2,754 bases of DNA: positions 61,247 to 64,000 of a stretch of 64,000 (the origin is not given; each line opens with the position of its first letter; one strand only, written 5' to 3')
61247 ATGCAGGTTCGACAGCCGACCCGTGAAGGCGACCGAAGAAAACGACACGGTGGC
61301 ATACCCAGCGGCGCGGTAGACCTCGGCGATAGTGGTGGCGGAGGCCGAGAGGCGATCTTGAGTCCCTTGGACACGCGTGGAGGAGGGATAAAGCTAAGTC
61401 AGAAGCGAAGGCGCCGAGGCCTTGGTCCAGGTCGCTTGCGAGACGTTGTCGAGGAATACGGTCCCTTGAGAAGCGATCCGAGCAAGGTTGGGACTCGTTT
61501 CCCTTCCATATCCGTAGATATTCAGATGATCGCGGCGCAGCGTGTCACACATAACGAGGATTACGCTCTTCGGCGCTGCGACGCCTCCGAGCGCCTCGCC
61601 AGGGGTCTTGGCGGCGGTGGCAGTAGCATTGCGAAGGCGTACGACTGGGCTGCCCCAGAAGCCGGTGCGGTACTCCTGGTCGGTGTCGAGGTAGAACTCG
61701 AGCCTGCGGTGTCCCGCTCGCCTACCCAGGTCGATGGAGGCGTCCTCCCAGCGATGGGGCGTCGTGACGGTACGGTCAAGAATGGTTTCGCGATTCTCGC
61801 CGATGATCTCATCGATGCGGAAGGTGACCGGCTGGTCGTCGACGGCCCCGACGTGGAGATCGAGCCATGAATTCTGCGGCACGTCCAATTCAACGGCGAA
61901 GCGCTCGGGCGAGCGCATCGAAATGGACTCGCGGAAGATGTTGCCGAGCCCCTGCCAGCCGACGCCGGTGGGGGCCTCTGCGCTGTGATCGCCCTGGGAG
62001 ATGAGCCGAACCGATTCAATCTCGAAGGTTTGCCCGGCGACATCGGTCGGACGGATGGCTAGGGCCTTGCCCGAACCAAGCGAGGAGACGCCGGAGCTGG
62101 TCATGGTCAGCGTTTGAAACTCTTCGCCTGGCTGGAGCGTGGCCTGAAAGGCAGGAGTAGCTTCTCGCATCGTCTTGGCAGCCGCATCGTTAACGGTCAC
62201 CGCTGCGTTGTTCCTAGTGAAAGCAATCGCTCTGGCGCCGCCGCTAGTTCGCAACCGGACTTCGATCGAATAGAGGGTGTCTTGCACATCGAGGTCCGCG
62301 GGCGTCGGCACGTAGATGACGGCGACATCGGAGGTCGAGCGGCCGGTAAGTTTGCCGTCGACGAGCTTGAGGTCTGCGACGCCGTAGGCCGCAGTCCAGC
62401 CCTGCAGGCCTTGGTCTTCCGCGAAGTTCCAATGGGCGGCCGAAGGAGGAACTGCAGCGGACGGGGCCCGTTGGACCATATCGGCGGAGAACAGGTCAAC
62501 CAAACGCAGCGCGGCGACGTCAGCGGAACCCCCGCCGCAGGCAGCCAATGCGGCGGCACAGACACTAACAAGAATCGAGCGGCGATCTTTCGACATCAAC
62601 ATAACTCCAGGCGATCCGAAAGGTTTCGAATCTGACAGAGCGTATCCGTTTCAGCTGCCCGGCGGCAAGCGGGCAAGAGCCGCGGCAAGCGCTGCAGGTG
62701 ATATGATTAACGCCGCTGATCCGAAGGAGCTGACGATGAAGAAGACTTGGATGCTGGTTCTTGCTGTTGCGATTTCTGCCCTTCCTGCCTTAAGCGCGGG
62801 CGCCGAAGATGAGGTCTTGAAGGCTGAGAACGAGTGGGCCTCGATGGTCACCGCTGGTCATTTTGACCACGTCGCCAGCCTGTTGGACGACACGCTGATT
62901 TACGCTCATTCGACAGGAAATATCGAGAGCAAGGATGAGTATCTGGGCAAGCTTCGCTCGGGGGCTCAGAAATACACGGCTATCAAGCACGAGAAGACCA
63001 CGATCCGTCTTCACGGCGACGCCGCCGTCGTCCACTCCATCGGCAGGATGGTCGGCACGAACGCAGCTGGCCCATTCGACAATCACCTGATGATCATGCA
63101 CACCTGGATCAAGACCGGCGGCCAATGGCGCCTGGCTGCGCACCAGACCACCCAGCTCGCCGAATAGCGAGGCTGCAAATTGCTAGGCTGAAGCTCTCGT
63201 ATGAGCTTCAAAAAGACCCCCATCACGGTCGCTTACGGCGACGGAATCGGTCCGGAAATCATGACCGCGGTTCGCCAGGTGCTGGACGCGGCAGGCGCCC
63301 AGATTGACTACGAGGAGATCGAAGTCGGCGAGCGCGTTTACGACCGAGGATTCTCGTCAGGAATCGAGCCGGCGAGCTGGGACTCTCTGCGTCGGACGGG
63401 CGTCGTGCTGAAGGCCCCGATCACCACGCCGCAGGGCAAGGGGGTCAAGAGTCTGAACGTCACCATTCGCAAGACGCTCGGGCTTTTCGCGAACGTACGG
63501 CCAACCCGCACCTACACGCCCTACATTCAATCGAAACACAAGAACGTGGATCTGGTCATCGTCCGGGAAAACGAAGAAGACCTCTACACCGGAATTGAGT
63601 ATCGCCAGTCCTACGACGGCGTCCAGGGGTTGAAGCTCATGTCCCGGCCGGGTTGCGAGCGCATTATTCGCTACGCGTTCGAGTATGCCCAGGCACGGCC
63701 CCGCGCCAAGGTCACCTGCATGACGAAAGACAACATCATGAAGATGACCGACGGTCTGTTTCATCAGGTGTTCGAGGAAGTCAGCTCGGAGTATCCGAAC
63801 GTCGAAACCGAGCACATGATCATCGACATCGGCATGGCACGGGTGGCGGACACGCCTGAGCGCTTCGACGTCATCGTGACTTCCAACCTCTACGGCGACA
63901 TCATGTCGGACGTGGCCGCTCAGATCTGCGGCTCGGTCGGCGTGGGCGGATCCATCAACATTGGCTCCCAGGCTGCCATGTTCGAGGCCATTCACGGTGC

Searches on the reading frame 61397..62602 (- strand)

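Call 70: search_protein_families(library=pfam, proteins=[window:61397-62602:-], max_evalue=0.0001)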
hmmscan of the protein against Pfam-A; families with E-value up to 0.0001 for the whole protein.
window:61397-62602:- (402 aa): 1 family
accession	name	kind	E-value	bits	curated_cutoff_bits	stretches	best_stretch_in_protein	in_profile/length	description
PF00884.28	Sulfatase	-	1.8e-09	37.8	25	1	346-402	2-58/301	Sulfatase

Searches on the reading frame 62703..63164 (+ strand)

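Call 70: search_protein_families(library=pfam, proteins=[window:62703-63164:+], max_evalue=0.0001)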
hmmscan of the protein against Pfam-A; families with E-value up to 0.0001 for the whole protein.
window:62703-63164:+ (154 aa): 2 families
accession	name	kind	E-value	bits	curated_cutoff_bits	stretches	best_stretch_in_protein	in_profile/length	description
PF14534.12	DUF4440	-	1e-16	61.8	25.2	1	38-144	1-107/107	Domain of unknown function (DUF4440)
PF13474.12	SnoaL_3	-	2.1e-05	25.3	22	1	40-148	3-115/121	SnoaL-like domain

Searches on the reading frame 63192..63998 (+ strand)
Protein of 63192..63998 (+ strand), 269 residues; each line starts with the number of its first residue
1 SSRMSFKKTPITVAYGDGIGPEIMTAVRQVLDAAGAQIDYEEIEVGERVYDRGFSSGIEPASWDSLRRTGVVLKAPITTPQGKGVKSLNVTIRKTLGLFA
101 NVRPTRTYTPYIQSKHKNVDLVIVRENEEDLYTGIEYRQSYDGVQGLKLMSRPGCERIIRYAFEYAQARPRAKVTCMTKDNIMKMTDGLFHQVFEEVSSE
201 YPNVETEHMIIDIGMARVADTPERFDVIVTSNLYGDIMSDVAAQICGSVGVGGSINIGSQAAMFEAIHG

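Call 70: search_protein_families(library=pfam, proteins=[window:63192-63998:+], max_evalue=0.0001)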
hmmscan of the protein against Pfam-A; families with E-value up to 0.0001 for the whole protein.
window:63192-63998:+ (269 aa): 1 family
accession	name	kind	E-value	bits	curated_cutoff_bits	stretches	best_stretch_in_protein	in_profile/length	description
PF00180.25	Iso_dh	-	7.7e-75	252.7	27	1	11-269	2-278/348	Isocitrate/isopropylmalate dehydrogenase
